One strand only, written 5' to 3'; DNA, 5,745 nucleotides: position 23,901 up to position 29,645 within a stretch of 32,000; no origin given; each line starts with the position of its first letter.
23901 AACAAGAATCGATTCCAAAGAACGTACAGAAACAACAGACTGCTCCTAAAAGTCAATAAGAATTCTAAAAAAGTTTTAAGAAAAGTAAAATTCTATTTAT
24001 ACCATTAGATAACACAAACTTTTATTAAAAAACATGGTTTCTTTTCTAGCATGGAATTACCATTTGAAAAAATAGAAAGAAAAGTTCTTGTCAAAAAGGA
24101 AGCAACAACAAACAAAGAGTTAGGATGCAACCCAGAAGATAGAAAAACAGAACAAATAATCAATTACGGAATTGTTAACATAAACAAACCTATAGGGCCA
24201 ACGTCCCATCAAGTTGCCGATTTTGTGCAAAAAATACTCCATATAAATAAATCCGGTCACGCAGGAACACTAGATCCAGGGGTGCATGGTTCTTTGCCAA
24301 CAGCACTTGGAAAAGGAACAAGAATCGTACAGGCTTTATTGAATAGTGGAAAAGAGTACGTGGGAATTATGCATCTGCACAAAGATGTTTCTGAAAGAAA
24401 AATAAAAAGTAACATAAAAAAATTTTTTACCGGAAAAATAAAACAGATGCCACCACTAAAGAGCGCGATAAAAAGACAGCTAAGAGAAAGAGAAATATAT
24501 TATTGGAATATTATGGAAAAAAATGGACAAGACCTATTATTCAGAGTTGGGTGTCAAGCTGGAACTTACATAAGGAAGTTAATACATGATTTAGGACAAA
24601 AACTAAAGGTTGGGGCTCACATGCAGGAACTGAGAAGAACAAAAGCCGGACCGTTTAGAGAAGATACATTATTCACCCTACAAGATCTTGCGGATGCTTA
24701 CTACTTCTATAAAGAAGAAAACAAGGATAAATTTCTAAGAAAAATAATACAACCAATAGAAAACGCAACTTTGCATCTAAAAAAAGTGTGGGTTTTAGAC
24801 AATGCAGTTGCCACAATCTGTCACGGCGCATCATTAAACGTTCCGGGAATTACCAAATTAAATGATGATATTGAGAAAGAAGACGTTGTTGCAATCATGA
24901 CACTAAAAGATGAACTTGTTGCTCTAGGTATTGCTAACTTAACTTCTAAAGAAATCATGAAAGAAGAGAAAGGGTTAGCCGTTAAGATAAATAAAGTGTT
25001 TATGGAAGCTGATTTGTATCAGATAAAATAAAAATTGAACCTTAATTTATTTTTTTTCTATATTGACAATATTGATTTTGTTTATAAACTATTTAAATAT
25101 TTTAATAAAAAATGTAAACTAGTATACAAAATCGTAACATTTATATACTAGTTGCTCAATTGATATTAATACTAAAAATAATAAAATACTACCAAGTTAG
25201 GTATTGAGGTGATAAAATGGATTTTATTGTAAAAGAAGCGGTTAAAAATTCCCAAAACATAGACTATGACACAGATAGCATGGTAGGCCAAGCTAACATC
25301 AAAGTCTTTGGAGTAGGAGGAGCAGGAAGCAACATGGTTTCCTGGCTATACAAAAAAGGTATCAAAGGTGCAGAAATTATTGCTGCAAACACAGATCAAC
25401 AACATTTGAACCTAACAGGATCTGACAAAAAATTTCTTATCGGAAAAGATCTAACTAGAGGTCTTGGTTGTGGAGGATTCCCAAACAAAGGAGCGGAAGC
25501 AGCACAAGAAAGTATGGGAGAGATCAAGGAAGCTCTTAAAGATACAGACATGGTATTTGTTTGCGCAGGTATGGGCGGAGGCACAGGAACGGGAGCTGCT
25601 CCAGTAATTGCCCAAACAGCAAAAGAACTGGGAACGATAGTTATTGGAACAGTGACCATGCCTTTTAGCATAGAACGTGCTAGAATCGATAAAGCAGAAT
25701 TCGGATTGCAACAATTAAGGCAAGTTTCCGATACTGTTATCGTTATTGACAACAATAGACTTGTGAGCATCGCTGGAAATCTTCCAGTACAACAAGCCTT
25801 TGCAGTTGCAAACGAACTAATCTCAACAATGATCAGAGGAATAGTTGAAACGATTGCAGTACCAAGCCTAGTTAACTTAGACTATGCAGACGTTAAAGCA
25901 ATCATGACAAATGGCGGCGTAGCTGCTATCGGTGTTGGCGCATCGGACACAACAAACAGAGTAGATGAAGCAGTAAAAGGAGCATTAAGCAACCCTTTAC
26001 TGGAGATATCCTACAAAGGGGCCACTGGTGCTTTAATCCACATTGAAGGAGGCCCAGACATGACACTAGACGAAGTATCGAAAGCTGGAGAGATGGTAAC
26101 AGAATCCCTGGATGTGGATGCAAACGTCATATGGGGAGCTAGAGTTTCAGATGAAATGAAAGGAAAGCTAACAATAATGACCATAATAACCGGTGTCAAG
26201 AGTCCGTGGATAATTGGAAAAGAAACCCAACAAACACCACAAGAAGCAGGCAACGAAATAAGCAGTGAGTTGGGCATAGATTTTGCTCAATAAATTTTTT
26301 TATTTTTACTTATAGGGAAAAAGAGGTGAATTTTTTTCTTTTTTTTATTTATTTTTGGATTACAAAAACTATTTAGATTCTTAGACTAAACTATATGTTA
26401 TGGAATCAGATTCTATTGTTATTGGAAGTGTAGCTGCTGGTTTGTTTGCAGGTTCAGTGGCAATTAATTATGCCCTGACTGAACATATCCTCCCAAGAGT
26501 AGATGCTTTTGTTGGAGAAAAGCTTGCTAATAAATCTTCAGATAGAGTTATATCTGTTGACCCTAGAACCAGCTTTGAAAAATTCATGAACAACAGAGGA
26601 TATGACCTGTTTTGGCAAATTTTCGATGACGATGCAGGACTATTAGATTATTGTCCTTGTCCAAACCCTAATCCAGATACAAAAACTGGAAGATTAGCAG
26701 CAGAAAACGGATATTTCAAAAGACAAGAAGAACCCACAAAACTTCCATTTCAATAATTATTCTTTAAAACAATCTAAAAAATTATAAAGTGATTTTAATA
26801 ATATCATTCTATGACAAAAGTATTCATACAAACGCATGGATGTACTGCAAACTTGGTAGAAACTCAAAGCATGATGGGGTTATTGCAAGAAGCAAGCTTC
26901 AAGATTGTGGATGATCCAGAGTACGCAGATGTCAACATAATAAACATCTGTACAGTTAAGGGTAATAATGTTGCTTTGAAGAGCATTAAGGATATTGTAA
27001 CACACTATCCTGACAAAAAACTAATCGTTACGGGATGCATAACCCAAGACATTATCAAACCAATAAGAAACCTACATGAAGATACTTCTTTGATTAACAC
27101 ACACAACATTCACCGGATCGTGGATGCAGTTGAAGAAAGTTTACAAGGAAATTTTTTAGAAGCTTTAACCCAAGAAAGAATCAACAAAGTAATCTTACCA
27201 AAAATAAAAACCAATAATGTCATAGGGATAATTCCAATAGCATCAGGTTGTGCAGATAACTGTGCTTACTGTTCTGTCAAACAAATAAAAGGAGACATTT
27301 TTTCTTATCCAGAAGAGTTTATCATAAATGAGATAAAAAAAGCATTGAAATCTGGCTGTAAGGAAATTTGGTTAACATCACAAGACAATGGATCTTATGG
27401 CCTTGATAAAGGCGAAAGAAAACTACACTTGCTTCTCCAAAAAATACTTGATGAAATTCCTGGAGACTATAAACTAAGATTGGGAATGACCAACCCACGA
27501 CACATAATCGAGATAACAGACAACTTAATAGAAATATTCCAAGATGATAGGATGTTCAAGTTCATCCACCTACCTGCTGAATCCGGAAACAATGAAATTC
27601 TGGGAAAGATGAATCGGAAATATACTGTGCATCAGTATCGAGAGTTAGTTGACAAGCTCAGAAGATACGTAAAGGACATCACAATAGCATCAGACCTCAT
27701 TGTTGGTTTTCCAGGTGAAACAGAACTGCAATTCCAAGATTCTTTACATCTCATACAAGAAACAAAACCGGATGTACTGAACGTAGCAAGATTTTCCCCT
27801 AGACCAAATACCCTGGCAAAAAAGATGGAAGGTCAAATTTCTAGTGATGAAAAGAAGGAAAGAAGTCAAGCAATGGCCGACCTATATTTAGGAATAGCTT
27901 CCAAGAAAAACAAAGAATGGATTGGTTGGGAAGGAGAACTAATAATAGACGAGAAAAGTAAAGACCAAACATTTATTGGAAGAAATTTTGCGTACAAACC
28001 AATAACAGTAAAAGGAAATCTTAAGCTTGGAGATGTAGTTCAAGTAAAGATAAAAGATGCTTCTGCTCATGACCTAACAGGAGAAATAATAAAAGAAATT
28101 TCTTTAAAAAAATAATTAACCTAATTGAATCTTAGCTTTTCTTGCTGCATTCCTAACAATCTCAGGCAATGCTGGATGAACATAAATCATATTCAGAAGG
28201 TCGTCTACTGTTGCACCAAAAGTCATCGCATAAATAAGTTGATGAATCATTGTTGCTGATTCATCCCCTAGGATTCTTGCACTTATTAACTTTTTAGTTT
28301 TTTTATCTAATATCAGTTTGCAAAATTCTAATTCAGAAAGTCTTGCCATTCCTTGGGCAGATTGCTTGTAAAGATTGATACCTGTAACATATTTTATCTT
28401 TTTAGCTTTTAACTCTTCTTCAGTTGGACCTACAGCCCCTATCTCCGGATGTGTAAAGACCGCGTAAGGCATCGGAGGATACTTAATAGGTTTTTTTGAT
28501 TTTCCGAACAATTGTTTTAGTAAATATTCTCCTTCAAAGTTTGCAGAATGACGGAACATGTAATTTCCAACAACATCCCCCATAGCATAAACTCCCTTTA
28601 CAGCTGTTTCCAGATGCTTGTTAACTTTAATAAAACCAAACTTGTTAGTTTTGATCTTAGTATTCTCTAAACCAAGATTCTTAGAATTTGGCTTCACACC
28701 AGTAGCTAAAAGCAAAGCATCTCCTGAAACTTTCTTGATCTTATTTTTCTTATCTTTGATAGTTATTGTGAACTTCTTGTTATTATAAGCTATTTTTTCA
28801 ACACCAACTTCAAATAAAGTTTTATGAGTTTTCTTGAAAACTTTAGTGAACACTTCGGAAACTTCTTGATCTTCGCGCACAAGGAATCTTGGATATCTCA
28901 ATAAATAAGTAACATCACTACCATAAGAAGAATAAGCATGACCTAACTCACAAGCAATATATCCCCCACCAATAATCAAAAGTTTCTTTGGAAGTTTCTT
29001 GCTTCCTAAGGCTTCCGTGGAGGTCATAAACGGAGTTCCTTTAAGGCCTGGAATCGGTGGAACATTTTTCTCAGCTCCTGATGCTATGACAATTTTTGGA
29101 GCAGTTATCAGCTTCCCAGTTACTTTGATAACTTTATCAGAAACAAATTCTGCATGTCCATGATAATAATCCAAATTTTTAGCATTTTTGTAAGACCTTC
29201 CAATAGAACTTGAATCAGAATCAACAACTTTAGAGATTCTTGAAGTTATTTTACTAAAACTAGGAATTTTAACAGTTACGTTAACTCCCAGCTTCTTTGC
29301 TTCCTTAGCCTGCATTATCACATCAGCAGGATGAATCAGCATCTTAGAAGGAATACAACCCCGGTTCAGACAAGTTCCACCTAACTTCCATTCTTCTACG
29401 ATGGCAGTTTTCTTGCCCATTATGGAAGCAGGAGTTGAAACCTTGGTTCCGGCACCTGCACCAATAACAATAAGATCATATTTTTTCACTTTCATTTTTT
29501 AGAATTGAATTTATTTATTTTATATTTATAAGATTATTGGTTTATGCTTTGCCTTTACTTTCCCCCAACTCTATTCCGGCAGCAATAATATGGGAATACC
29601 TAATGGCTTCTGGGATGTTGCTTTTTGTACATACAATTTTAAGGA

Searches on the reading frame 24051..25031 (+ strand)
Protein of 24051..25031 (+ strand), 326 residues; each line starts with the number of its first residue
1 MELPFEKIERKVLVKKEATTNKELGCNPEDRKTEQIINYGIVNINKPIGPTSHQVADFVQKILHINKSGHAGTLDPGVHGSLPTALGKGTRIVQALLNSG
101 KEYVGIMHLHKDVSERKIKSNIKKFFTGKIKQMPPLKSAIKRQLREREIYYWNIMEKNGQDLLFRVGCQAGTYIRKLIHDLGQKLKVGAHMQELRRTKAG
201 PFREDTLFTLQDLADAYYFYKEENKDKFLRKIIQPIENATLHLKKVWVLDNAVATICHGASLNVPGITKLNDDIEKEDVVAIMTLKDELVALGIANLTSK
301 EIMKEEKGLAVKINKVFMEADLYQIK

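Call 11: search_protein_families(library=pfam, proteins=[window:24051-25031:+], max_evalue=0.001)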
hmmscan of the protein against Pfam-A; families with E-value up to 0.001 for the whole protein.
window:24051-25031:+ (326 aa): 5 families
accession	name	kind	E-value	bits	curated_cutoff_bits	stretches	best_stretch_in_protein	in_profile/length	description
PF16198.10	TruB_C_2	-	2.3e-25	89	29.3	1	175-239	1-64/66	tRNA pseudouridylate synthase B C-terminal domain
PF01509.24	TruB_N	-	1.3e-22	81.2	27.3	1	61-174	2-149/149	TruB family pseudouridylate synthase (N terminal domain)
PF01472.26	PUA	-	5.8e-22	77.9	24.8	1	244-316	1-73/74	PUA domain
PF08068.17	DKCLD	-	8.1e-14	51.9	27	1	7-55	9-57/58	DKCLD (NUC011) domain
PF21238.2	Pus10_C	-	1.6e-07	31.6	27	1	99-179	122-203/232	Pus10, C-terminal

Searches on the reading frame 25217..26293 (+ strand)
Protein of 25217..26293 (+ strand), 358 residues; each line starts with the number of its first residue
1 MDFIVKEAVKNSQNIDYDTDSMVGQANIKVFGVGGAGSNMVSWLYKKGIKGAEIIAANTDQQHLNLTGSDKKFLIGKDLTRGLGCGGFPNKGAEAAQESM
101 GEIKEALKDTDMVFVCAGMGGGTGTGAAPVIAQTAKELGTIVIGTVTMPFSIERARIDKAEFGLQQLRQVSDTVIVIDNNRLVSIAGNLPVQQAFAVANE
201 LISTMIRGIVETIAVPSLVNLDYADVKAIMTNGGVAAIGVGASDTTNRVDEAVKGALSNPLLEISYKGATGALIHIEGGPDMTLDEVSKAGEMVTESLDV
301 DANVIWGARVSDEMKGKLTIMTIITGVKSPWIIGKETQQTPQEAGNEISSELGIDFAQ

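Call 11: search_protein_families(library=pfam, proteins=[window:25217-26293:+], max_evalue=0.001)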
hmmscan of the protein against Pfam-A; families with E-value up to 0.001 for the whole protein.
window:25217-26293:+ (358 aa): 2 families
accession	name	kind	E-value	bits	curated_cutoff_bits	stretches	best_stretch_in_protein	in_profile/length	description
PF00091.31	Tubulin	-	1.1e-47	163.3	33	1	27-186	1-189/190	Tubulin/FtsZ family, GTPase domain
PF12327.13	FtsZ_C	-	6.7e-31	106.9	27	1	234-328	1-95/95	FtsZ family, C-terminal domain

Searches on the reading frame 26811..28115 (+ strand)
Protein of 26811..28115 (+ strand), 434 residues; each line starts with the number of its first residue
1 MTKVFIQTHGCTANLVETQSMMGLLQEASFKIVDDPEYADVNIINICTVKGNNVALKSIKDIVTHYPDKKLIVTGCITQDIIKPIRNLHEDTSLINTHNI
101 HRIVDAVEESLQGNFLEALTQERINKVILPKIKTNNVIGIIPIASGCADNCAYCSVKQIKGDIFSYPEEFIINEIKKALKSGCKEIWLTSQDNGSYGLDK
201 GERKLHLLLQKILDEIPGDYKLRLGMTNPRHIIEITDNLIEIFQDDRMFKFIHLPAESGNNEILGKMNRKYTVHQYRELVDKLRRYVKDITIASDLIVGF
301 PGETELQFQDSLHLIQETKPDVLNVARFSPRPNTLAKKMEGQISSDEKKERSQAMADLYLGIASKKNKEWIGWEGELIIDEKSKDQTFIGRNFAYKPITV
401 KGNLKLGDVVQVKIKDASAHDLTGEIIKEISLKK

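Call 11: search_protein_families(library=pfam, proteins=[window:26811-28115:+], max_evalue=0.001)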
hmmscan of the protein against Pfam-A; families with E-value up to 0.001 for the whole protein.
window:26811-28115:+ (434 aa): 4 families
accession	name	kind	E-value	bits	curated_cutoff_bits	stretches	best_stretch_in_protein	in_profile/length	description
PF04055.27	Radical_SAM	-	3.3e-21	76.6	29.5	1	141-315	1-166/166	Radical SAM superfamily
PF00919.26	UPF0004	-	7.1e-17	61.7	27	1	3-89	1-90/98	Uncharacterized protein family UPF0004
PF01938.26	TRAM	-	1.6e-07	31.5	21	1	376-427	9-61/61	TRAM domain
PF18693.7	TRAM_2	-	1.6e-06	28.7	27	1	371-427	1-63/63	TRAM domain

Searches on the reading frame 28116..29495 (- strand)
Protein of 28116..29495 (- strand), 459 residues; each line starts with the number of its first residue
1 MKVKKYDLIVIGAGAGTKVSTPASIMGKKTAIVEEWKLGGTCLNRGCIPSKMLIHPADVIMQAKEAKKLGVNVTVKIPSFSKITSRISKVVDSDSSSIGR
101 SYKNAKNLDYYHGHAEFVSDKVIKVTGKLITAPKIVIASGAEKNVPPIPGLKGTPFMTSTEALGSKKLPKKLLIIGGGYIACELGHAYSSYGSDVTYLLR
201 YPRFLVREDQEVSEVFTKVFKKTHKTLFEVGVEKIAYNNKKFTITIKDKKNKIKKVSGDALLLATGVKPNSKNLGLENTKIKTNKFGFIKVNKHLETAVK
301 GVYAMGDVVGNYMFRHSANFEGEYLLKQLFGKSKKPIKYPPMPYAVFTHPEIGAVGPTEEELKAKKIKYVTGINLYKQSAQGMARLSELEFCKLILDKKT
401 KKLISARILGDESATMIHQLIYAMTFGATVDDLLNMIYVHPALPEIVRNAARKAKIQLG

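Call 11: search_protein_families(library=pfam, proteins=[window:28116-29495:-], max_evalue=0.001)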
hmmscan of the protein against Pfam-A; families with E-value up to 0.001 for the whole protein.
window:28116-29495:- (459 aa): 5 families
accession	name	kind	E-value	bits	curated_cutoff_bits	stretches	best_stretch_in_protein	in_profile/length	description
PF07992.20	Pyr_redox_2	-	4.9e-53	180.9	26.1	1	6-322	1-291/291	Pyridine nucleotide-disulphide oxidoreductase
PF02852.28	Pyr_redox_dim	-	1e-24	87.3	25.3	1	342-450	1-109/110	Pyridine nucleotide-disulphide oxidoreductase, dimerisation domain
PF00070.33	Pyr_redox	-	1.5e-12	48.3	22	1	171-247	1-80/82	Pyridine nucleotide-disulphide oxidoreductase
PF13738.12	Pyr_redox_3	-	4.5e-11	43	30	1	122-306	115-305/305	Pyridine nucleotide-disulphide oxidoreductase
PF13434.12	Lys_Orn_oxgnase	-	0.00037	20.2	21.3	0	126-211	142-232/339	L-lysine 6-monooxygenase/L-ornithine 5-monooxygenase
